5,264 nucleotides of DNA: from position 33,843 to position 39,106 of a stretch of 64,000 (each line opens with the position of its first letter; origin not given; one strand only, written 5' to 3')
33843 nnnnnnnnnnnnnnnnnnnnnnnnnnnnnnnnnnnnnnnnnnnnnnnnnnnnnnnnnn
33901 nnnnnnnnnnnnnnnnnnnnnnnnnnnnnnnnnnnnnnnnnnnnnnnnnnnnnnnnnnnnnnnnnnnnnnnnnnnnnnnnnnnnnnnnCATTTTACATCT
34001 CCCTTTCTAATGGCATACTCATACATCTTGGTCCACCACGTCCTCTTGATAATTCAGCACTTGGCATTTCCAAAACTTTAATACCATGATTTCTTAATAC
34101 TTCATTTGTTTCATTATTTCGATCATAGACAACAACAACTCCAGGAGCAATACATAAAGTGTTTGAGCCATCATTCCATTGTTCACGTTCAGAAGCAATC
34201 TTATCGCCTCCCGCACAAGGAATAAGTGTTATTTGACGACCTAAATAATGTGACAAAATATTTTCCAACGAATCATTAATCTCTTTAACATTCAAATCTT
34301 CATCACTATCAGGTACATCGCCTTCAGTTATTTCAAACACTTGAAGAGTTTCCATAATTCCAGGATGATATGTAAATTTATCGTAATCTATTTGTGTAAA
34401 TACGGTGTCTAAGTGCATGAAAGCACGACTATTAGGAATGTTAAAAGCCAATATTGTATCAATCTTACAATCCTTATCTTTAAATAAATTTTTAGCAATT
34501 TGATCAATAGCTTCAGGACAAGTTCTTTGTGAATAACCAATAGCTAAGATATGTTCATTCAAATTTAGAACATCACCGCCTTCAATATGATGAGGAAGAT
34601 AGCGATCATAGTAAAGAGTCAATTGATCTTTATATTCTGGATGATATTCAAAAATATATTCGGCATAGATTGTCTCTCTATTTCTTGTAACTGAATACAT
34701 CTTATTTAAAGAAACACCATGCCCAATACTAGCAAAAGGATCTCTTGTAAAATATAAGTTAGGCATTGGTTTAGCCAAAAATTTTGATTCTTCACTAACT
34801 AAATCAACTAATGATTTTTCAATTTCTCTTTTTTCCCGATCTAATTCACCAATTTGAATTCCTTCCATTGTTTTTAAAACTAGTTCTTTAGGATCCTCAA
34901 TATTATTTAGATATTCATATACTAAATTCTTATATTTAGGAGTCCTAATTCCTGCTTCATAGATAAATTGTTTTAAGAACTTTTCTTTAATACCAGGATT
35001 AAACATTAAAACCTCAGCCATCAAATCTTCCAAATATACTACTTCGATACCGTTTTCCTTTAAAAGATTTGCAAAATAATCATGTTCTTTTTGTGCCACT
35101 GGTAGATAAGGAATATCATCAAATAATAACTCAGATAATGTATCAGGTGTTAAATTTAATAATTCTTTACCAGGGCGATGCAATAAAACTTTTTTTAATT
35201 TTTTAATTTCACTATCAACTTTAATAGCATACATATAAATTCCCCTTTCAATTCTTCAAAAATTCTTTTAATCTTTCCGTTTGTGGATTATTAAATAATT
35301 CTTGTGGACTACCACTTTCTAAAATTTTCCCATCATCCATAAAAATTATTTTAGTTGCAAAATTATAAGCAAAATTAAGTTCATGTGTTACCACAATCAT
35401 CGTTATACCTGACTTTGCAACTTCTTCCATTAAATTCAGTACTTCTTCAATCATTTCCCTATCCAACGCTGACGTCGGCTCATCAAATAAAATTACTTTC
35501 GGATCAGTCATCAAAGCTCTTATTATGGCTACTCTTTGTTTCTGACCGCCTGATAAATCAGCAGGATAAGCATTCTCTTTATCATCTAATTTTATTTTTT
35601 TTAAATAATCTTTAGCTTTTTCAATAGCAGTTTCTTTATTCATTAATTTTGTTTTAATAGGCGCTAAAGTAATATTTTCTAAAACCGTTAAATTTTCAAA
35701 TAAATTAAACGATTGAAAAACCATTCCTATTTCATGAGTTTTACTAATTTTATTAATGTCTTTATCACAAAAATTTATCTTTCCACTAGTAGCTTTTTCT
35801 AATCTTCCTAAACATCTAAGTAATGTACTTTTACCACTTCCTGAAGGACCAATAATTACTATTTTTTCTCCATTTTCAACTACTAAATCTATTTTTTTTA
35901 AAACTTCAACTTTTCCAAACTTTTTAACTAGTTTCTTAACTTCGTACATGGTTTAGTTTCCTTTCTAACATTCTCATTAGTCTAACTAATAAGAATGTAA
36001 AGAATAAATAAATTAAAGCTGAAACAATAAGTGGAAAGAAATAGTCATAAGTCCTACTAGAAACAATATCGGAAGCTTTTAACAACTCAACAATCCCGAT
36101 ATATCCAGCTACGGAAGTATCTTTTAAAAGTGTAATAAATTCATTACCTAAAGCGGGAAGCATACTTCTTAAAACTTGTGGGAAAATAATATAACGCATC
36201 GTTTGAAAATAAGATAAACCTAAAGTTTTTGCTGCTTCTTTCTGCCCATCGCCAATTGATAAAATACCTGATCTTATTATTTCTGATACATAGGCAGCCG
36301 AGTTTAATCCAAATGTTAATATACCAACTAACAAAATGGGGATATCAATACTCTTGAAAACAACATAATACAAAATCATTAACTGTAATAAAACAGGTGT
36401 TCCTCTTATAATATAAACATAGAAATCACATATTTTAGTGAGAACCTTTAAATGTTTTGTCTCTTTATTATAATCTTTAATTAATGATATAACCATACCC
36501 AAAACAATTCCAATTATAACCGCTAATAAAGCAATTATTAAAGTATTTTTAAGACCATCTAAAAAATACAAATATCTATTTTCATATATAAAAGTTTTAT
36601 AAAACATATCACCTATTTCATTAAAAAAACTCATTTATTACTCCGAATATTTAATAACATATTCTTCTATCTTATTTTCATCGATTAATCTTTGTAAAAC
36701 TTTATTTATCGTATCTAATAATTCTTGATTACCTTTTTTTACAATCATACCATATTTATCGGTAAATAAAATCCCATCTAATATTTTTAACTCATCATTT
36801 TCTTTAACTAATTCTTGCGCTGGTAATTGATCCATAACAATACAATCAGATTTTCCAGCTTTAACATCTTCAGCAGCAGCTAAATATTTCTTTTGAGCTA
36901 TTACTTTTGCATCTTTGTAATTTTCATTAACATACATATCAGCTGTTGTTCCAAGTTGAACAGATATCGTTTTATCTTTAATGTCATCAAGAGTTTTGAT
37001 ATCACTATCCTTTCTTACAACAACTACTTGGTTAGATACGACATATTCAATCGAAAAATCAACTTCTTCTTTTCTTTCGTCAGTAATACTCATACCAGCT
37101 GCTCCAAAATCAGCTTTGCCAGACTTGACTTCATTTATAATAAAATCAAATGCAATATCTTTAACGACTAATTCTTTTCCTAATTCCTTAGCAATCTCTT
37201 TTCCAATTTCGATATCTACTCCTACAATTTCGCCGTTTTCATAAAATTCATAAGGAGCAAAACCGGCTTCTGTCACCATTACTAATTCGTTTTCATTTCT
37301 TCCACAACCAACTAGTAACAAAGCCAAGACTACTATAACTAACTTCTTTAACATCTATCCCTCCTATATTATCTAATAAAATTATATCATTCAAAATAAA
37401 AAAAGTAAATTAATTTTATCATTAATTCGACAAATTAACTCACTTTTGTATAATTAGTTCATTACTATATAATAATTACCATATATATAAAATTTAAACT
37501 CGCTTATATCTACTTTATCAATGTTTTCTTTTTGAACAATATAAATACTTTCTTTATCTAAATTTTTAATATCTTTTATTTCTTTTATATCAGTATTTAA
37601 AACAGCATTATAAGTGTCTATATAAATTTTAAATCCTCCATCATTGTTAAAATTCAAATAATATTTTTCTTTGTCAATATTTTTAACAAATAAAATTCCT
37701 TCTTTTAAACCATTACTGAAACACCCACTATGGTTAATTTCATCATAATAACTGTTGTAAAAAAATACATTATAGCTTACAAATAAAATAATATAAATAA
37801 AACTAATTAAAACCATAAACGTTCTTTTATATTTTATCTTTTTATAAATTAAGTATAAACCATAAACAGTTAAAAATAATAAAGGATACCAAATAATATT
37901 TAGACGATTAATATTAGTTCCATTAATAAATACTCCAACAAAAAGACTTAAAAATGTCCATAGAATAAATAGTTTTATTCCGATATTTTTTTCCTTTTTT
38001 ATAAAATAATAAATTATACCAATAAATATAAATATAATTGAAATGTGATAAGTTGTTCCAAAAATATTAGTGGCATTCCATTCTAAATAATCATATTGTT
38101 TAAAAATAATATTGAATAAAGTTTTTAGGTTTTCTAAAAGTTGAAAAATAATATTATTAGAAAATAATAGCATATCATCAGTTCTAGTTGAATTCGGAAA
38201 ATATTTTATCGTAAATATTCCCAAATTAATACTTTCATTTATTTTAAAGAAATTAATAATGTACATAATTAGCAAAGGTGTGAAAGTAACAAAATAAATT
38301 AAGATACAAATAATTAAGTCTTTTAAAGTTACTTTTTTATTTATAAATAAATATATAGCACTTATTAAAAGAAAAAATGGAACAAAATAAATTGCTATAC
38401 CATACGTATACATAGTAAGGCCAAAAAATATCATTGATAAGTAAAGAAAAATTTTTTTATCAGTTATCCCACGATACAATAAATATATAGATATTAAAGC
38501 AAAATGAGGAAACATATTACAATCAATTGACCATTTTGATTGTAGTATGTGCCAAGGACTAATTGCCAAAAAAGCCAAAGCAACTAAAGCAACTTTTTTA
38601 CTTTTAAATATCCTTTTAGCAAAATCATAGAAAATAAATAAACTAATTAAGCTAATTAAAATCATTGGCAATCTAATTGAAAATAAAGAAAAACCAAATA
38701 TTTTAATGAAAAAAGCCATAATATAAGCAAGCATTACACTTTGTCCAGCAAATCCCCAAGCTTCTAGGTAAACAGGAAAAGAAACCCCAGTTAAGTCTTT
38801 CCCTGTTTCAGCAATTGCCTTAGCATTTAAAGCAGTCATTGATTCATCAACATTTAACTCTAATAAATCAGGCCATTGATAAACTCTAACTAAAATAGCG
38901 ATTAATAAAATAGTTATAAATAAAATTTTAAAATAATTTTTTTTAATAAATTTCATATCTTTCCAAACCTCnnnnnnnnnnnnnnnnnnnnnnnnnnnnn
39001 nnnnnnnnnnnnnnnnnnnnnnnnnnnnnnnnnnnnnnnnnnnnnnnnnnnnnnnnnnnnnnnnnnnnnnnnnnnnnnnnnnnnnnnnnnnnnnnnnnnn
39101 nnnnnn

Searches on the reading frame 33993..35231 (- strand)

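Call 58: search_protein_families(library=ncbifam, proteins=[window:33993-35231:-], max_evalue=0.0001)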
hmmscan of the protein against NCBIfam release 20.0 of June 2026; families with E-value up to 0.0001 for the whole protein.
window:33993-35231:- (412 aa): 3 families
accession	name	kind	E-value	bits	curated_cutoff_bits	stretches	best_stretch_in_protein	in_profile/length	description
TIGR01078.1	arcA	equivalog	3.8e-158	526.5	489.1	1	3-411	1-406/408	arginine deiminase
NF002381.0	PRK01388.1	subfamily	4.9e-148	493.3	414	1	3-411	6-403/405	arginine deiminase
NF052232.1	Arg_dihydro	equivalog_domain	4.1e-06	26.3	450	0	153-297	58-190/266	arginine dihydrolase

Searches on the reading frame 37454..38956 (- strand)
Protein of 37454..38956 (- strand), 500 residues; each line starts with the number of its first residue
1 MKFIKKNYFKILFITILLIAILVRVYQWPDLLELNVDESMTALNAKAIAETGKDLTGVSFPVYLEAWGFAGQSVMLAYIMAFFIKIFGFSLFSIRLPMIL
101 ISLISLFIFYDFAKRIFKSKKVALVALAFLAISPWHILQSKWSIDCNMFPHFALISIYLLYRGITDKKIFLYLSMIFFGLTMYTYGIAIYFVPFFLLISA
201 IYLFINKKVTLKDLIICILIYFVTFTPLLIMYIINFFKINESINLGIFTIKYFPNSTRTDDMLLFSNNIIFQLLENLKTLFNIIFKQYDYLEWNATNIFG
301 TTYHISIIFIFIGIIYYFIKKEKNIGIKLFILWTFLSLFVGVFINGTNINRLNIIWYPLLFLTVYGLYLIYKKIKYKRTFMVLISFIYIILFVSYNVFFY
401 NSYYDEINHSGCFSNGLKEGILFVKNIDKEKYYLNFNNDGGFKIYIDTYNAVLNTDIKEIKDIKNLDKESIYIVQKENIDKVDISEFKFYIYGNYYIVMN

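Call 33: find_encoding_contigs(protein=window:37454-38956:-, flank=10000, max_places=1)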
Protein window:37454-38956:- (500 aa): 5 contigs read that carry it; 1 place shown.
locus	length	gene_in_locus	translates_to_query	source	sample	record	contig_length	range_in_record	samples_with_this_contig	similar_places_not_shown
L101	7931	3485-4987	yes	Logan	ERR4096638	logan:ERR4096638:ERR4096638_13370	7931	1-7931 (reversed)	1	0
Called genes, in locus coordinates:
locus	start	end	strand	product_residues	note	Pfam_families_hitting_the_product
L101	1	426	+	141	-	?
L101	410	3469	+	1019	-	PF00580:UvrD-helicase, PF01443:Viral_helicase1 (faint), PF13245:AAA_19, PF13361:UvrD_C, PF13538:UvrD_C_2 (faint)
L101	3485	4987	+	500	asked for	PF13231:PMT_2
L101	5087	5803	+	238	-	PF00497:SBP_bac_3, PF10613:Lig_chan-Glu_bd (weak)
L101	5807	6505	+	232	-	PF00528:BPD_transp_1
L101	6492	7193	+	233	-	PF02463:SMC_N (weak), PF00005:ABC_tran, PF09818:ABC_ATPase (faint), PF13166:AAA_13 (faint), PF13401:AAA_22 (weak), PF13304:AAA_21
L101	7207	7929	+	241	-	?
